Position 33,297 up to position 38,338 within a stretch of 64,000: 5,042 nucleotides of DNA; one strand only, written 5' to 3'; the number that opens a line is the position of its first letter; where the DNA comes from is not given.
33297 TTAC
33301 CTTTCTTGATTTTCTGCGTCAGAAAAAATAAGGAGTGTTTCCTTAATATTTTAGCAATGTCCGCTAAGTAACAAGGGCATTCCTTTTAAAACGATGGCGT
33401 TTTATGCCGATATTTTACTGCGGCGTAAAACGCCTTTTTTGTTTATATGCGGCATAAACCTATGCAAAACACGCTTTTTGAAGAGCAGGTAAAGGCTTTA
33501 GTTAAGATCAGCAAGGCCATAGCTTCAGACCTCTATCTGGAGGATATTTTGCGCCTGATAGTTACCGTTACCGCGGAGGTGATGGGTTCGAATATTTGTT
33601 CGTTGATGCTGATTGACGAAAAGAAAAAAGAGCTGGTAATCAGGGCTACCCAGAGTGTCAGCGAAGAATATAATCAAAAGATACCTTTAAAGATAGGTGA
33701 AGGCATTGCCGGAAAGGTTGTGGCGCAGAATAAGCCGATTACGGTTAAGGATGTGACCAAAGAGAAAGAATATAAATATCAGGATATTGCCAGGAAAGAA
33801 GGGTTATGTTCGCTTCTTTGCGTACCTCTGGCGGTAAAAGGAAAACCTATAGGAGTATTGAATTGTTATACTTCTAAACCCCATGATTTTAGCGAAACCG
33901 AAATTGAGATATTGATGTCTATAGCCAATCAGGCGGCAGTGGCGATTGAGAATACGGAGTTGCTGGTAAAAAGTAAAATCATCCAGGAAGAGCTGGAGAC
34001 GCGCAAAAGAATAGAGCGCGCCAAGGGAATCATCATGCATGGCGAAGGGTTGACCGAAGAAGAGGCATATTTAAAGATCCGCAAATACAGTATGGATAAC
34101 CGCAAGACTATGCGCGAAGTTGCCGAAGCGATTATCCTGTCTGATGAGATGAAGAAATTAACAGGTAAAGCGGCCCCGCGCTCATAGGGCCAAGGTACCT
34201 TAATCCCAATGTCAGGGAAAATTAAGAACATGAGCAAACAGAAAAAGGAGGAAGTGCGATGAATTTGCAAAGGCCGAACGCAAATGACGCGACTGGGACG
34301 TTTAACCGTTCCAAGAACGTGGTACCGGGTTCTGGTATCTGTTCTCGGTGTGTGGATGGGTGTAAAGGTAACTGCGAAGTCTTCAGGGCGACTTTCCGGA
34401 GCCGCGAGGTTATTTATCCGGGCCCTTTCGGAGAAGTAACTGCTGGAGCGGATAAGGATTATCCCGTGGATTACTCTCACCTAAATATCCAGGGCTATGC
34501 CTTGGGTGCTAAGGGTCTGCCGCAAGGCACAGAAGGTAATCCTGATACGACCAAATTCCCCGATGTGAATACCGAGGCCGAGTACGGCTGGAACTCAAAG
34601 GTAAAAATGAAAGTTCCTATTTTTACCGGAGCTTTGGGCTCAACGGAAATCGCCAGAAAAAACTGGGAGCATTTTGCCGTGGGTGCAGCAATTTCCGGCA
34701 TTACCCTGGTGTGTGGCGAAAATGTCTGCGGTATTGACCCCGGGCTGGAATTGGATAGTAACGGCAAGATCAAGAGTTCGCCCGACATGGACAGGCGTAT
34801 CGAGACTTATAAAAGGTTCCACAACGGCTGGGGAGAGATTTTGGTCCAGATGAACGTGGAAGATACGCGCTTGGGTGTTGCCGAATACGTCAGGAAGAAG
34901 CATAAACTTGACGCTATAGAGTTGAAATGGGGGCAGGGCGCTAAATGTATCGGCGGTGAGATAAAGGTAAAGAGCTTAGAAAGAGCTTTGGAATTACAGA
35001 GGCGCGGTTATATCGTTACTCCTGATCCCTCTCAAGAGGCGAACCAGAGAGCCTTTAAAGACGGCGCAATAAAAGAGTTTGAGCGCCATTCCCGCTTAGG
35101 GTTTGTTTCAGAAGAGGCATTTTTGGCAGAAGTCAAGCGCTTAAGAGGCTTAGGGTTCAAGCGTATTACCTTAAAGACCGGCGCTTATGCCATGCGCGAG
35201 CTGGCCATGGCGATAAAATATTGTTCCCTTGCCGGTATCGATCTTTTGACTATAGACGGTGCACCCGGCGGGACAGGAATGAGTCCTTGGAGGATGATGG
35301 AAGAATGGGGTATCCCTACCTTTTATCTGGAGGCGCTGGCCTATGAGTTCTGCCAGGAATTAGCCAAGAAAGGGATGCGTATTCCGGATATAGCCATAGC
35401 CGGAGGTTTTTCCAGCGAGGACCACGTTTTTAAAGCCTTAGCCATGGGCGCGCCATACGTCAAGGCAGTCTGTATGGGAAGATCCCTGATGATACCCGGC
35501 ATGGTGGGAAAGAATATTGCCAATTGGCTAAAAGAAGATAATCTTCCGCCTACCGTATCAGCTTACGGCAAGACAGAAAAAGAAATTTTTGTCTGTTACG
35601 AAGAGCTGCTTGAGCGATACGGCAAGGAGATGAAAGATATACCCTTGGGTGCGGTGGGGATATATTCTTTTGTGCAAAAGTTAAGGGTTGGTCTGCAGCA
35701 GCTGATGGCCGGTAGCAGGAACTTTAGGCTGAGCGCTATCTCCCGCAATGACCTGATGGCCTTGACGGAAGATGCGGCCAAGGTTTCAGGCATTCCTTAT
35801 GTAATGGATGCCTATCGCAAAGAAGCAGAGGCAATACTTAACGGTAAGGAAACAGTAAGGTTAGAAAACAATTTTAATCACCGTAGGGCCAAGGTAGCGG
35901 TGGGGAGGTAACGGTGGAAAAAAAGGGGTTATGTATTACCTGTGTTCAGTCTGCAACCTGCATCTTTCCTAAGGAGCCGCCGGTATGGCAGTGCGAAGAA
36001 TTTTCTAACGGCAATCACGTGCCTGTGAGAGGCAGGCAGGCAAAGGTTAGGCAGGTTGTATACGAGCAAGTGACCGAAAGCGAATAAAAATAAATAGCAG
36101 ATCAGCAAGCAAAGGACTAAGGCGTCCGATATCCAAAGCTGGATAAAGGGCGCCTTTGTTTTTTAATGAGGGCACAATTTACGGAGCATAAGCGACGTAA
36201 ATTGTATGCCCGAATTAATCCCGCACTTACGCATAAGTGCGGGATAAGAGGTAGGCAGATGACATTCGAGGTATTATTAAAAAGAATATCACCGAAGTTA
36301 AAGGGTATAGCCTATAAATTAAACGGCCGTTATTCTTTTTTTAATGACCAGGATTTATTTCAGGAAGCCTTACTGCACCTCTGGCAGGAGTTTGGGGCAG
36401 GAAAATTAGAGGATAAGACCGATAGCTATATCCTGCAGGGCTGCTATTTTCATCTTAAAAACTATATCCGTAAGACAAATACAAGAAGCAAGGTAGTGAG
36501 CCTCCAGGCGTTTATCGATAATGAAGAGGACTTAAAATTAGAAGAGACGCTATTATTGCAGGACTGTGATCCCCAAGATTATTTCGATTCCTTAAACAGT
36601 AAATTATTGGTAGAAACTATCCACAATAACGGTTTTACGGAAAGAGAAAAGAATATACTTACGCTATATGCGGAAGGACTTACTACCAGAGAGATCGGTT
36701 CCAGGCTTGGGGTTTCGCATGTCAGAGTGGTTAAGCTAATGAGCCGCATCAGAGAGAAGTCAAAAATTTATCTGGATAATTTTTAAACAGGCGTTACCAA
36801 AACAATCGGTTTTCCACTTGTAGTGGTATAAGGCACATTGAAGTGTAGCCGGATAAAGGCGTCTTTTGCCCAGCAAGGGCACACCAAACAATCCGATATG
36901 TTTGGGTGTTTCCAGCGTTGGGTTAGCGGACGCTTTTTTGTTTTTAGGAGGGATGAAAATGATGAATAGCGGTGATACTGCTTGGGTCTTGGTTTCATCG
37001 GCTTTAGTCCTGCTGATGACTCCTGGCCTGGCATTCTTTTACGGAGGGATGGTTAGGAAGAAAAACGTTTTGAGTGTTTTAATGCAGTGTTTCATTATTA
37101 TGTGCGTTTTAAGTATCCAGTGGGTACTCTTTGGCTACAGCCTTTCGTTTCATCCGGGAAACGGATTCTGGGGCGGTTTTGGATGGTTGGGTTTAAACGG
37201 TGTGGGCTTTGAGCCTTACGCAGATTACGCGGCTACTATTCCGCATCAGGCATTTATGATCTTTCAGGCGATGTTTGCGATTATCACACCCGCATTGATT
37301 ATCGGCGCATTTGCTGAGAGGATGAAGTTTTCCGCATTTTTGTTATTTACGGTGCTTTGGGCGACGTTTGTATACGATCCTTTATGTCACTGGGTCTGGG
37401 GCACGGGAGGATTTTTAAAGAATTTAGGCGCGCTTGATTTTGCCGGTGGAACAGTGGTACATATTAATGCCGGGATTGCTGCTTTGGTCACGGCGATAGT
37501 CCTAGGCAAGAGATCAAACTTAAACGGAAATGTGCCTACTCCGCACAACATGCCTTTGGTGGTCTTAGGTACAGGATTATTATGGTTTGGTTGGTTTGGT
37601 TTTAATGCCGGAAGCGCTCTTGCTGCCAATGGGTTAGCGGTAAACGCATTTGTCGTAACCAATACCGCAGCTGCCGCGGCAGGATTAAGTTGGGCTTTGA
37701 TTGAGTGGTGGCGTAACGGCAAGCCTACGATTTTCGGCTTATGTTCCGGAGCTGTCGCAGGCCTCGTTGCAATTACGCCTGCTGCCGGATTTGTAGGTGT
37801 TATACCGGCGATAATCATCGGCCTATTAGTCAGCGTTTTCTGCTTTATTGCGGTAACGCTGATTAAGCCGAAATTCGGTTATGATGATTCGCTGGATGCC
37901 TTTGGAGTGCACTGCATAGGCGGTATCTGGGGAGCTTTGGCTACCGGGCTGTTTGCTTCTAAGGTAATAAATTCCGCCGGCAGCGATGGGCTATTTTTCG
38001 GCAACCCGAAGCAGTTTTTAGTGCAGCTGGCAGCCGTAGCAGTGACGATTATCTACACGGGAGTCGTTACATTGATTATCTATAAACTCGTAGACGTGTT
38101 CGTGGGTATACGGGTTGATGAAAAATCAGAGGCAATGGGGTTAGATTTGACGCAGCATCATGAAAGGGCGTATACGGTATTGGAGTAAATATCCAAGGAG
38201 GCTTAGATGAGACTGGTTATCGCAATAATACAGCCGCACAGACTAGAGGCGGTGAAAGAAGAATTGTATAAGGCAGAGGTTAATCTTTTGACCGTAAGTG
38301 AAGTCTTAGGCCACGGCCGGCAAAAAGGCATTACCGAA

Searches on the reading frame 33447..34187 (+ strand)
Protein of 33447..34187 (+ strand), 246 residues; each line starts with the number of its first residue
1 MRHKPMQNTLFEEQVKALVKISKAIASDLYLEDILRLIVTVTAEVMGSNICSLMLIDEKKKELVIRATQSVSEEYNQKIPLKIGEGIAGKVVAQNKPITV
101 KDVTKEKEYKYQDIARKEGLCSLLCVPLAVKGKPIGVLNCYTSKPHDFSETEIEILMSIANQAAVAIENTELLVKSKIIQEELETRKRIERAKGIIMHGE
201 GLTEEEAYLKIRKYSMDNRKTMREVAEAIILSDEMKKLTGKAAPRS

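Call 7: search_protein_families(library=pfam, proteins=[window:33447-34187:+])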
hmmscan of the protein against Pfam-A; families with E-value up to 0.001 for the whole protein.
window:33447-34187:+ (246 aa): 5 families
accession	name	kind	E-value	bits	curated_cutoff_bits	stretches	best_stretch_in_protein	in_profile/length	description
PF13185.12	GAF_2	-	1.2e-26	94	28.6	1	31-168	4-136/136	GAF domain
PF01590.32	GAF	-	6.7e-22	78.9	22.4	1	31-167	2-133/133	GAF domain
PF03861.19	ANTAR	-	4.2e-21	74.9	27.3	1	180-230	4-54/54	ANTAR domain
PF13492.12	GAF_3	-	2.5e-15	57.5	27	1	31-169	2-129/129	GAF domain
PF22922.2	GAF_NLP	-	1.7e-05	24.9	24.1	1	76-130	76-132/175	NLP protein GAF domain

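Call 15: find_homologous_proteins(query=window:33462-34184:+)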
Query window:33462-34184:+ (241 aa): 7867 proteins with E <= 0.001 among 8000 candidates; the best 120 are listed.
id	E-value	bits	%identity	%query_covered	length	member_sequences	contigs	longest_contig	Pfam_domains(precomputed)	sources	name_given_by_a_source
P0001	8.5e-145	498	100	100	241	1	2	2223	PF22922.3,PF13185.13,PF01590.33,PF03861.20,PF13492.13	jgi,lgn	-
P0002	9.2e-145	497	100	100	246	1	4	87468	PF22922.3,PF13185.13,PF01590.33,PF03861.20,PF13492.13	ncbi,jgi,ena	-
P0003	3.6e-144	496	100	100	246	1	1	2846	PF22922.3,PF13185.13,PF01590.33,PF03861.20,PF13492.13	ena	-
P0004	3.3e-140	483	97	100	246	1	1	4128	PF22922.3,PF13185.13,PF01590.33,PF03861.20,PF13492.13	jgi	-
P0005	6.3e-133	459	93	99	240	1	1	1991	PF13185.13,PF01590.33,PF03861.20,PF13492.13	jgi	jgi:signal transduction protein with GAF and PtsI domain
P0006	2.9e-120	417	86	98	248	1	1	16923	PF13185.13,PF01590.33,PF03861.20,PF13492.13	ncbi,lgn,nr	ncbi:MAG: GAF and ANTAR domain-containing protein [Candidatus Omnitrophica bacterium]|nr:GAF and ANT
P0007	7.0e-118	410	84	97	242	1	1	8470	PF13185.13,PF01590.33,PF03861.20,PF13492.13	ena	-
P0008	1.8e-117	408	82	97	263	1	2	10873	PF13185.13,PF01590.33,PF03861.20,PF13492.13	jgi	jgi:signal transduction protein with GAF and PtsI domain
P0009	3.6e-117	407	80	100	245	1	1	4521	PF13185.13,PF01590.33,PF03861.20,PF13492.13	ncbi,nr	ncbi:MAG: GAF and ANTAR domain-containing protein [Candidatus Omnitrophica bacterium]|nr:GAF and ANT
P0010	5.3e-117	407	81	99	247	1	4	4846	PF22922.3,PF13185.13,PF01590.33,PF03861.20,PF13492.13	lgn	-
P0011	7.9e-117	406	80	100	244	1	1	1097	PF22922.3,PF13185.13,PF01590.33,PF03861.20,PF13492.13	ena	-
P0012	8.6e-117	406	85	97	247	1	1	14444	PF13185.13,PF01590.33,PF03861.20,PF13492.13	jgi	-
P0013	9.3e-117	406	85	96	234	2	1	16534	PF13185.13,PF01590.33,PF03861.20,PF13492.13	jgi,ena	-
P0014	1.5e-116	405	79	98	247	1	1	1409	PF13185.13,PF01590.33,PF03861.20,PF13492.13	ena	-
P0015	1.6e-116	405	84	96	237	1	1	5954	PF22922.3,PF13185.13,PF01590.33,PF03861.20,PF13492.13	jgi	-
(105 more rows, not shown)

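Call 17: find_related_loci(query=A1, collection=genome_contigs, flank=3000)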
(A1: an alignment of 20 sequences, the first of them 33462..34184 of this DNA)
Query A1 (241 aa) in genome_contigs; peptide patterns used: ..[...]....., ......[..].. (x = any residue, [..] = any of these).
599 stretches matched a pattern (row limit reached: there are more); 569 encode a relative of the query (tblastn E <= 1e-3); the best 80 are kept; 80 distinct loci.
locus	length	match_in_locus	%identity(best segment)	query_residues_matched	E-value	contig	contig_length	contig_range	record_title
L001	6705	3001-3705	86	1-235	2e-132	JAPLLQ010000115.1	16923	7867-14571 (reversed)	MAG: Candidatus Omnitrophota bacterium isolate LacPavin_0419_WC90_MAG_41_7 LacPavin_0419_WC90_scaffold_478210, whole gen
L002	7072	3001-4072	82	1-235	2e-128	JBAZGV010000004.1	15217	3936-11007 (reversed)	MAG: Candidatus Omnitrophota bacterium isolate SO_2017_LW3_54 NODE_11002_length_15217_cov_0.979589_LW162_2017, whole gen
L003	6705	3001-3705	80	1-235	4e-127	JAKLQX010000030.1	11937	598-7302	MAG: Candidatus Omnitrophota bacterium isolate bin S2.101 k141_143131, whole genome shotgun sequence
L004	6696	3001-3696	81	1-232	8e-126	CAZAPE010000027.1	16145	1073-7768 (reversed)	MAG TPA_asm: uncultured Planctomycetia bacterium isolate SRP256446_co1_212 genome assembly, contig: NODE_1398_length_161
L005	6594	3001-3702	79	1-234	3e-125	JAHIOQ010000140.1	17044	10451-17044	MAG: Candidatus Omnitrophota bacterium isolate KR13_S3.mb.139 KR13_S3.mb.139_k141_528600, whole genome shotgun sequence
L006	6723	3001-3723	79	1-241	2e-123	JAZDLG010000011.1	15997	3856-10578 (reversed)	MAG: Candidatus Omnitrophota bacterium isolate MEGAHIT-group-0.580 k141_13924349, whole genome shotgun sequence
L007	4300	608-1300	81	1-231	2e-123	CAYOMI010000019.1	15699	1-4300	MAG TPA_asm: uncultured Planctomycetales bacterium isolate SRP098346_co1_93 genome assembly, contig: NODE_4045_length_15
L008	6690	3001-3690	80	6-235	9e-123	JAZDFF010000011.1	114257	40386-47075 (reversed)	MAG: Candidatus Omnitrophota bacterium isolate MEGAHIT-group-0.194 k141_10780244, whole genome shotgun sequence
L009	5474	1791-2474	81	6-233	1e-122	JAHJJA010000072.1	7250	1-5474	MAG: Candidatus Omnitrophota bacterium isolate Modern_marine_rock_biofilm.mb.15 Modern_marine_rock.mb.15_k141_407794, wh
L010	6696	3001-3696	79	1-232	3e-122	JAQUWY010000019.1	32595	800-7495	MAG: Candidatus Omnitrophota bacterium isolate STD2_200 NODE_4770_length_32595_cov_5.305439_Sandtown_D2, whole genome sh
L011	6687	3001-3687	81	6-234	4e-122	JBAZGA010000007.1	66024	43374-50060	MAG: Candidatus Omnitrophota bacterium isolate SO_2017_LW3_33 NODE_861_length_66024_cov_1.325645_LW162_2017, whole genom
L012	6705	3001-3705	78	1-235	4e-122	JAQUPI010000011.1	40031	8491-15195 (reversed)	MAG: Candidatus Omnitrophota bacterium isolate STD1_220 NODE_1943_length_40031_cov_4.424068_Sandtown_D1, whole genome sh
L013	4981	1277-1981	79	1-235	8e-123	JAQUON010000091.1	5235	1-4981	MAG: Candidatus Omnitrophota bacterium isolate STD1_201 NODE_60500_length_5235_cov_3.526625_Sandtown_D1, whole genome sh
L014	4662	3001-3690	79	6-235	7e-122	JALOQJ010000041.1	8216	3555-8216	MAG: Candidatus Omnitrophota bacterium isolate Prado152 scaffold_19509, whole genome shotgun sequence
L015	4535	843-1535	77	1-231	1e-121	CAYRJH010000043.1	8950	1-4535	MAG TPA_asm: uncultured Actinomycetota bacterium isolate binchicken_co364_692 genome assembly, contig: NODE_12969_length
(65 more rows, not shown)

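Call 51: search_protein_families(library=ncbifam, proteins=[window:33462-34187:+], max_evalue=0.00001)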
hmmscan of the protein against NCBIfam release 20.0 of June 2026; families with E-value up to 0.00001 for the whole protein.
window:33462-34187:+ (241 aa): 8 families
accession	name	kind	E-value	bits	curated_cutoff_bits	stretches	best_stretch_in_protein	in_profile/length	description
NF008283.0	PRK11061.1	equivalog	1.6e-20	73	583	1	13-192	5-182/748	phosphoenolpyruvate--protein phosphotransferase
TIGR01817.1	nifA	equivalog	1.5e-17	63.6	528.85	1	8-187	2-183/534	nif-specific transcriptional activator NifA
NF053781.1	cdiGMPphdstlr2612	equivalog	5.8e-10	37.5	1600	1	3-187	269-450/1268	Tlr1612 family c-di-GMP phosphodiesterase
NF038230.1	Regu_Geo_Pelo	equivalog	1.1e-07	30.1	1200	1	25-190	18-186/935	GPMC system transcriptional regulator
NF047786.1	his_kin_MadS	equivalog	1.2e-07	31.2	500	1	7-180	26-192/434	MadS family sensor histidine kinase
NF041673.1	transregRamA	equivalog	1.8e-07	30.5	500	1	60-155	42-139/280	acetate metabolism transcriptional regulator RamA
NF038250.1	nitrate_NreA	equivalog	3e-06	27.1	175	1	47-133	23-114/142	nitrate respiration regulation accessory nitrate sensor NreA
NF041606.1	dguan_cyc_DgcA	equivalog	4.3e-06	25.9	370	1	10-171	14-178/340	diguanylate cyclase DgcA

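Call 63: search_solved_structures(query=window:33462-34184:+, max_evalue=0.001, show_alignments=3)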
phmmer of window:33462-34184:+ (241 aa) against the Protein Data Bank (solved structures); distinct sequences matched with E-value up to 0.001: 24.
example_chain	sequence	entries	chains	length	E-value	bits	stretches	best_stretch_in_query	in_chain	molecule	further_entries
3trc_A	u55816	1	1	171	5e-16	62.2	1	10-162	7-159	Phosphoenolpyruvate-protein phosphotransferase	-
3ci6_A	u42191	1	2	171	7.1e-16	61.7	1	3-161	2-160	Phosphoenolpyruvate-protein phosphotransferase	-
3e0y_A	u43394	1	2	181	4.6e-15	59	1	10-171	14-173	Conserved domain protein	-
1ykd_A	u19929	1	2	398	1.4e-12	50.9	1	11-126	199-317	adenylate cyclase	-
4g3k_A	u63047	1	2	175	2.7e-12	50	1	9-138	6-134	Transcriptional regulator nlh1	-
4g3w_A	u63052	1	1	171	2.9e-12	49.8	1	9-137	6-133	Transcriptional regulator nlh1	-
5w10_A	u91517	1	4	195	5.6e-12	48.9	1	8-170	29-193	cGMP-specific phosphodiesterase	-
1s8n_A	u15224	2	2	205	1.2e-09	41.3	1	136-225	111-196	putative antiterminator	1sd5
6wsh_A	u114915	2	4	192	6.7e-09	38.9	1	126-229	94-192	Response regulator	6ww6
4mcw_A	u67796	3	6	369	9.2e-09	38.4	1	7-178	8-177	Metal dependent phosphohydrolase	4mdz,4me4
1mc0_A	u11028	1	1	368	2.2e-08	37.2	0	10-135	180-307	3',5'-cyclic nucleotide phosphodiesterase 2A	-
3ibj_A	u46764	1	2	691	7.3e-08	35.5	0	10-135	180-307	cGMP-dependent 3',5'-cyclic phosphodiesterase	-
9lrn_A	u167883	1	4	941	1.8e-07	34.2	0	10-135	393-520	cGMP-dependent 3',5'-cyclic phosphodiesterase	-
4akk_A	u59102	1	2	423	5.9e-07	32.5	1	167-234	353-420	NITRATE REGULATORY PROTEIN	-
3hcy_A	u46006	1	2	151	1.4e-06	31.2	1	40-164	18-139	Putative two-component sensor histidine kinase protein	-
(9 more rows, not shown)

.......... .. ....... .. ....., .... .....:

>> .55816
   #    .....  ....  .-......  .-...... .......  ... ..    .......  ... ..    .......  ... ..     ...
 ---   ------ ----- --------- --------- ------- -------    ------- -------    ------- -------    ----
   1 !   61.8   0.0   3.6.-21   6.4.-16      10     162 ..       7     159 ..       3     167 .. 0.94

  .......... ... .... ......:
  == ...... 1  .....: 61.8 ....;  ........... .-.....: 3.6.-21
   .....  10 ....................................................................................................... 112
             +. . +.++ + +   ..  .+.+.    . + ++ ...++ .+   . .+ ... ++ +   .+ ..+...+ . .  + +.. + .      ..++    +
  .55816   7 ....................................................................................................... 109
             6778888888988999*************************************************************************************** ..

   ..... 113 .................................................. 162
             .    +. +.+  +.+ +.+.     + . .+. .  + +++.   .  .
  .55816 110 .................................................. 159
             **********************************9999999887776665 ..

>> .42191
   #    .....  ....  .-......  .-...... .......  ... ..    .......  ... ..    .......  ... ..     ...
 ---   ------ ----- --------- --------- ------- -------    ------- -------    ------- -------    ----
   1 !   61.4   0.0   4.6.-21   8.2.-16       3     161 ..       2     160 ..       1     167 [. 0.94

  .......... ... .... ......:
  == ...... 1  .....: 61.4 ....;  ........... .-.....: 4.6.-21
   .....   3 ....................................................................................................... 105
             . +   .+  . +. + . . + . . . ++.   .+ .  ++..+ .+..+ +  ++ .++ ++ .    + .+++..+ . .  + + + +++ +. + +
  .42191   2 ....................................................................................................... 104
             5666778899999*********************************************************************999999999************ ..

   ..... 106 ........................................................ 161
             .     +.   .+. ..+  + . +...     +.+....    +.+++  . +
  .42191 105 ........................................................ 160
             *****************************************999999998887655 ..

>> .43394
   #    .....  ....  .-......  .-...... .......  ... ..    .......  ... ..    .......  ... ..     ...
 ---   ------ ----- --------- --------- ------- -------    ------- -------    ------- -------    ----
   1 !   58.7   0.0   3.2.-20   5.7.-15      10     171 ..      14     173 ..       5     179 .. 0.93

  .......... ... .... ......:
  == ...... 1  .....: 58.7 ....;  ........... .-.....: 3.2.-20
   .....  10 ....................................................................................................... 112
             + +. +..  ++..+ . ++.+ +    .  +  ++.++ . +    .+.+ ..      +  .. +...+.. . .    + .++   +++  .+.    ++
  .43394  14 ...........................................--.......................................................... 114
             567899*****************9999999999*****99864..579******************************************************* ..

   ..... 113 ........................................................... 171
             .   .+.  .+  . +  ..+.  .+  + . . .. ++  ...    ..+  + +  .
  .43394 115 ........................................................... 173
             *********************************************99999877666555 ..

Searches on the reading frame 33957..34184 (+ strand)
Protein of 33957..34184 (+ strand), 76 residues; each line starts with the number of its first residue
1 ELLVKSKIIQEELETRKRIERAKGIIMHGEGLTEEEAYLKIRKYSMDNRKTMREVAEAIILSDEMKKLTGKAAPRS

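Call 69: search_solved_structures(query=window:33957-34184:+, max_evalue=0.01, show_alignments=4)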
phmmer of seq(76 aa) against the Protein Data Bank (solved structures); distinct sequences matched with E-value up to 0.01: 3.
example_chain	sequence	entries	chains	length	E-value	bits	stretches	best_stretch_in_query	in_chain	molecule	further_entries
1s8n_A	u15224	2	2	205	5.3e-10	42.4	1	9-60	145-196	putative antiterminator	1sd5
6wsh_A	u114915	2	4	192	4.8e-09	39.4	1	9-64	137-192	Response regulator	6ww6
4akk_A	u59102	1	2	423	1.3e-07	34.9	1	9-69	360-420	NITRATE REGULATORY PROTEIN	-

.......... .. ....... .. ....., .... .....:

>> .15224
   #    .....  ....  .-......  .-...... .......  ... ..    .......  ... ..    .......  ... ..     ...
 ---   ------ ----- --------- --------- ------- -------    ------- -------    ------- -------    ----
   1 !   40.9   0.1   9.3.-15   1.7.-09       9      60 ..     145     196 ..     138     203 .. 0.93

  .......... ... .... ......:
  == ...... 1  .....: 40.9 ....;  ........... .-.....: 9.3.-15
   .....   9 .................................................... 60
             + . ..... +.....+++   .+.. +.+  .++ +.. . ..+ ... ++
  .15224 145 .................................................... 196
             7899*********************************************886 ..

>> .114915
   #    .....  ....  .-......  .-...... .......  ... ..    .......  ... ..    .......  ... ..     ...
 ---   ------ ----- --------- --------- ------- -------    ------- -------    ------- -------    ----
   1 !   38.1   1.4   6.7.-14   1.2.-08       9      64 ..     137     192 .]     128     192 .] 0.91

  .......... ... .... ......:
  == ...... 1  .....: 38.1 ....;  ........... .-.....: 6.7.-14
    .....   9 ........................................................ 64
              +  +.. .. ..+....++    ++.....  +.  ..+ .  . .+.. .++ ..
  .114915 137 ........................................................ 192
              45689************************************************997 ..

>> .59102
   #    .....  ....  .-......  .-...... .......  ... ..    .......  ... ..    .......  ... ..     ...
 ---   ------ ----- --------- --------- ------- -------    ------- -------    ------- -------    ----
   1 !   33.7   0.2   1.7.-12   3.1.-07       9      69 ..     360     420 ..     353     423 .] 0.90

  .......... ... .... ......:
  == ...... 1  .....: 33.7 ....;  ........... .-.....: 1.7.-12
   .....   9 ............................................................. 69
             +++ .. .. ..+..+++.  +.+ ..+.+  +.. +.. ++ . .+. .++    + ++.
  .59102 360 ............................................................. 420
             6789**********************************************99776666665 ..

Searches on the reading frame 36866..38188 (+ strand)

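Call 7: search_protein_families(library=pfam, proteins=[window:36866-38188:+])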
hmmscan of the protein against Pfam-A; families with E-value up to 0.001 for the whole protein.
window:36866-38188:+ (440 aa): 1 family
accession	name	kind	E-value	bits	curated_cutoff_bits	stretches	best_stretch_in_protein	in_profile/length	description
PF00909.26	Ammonium_transp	-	7.7e-133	443.5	23.2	1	39-436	1-399/399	Ammonium Transporter Family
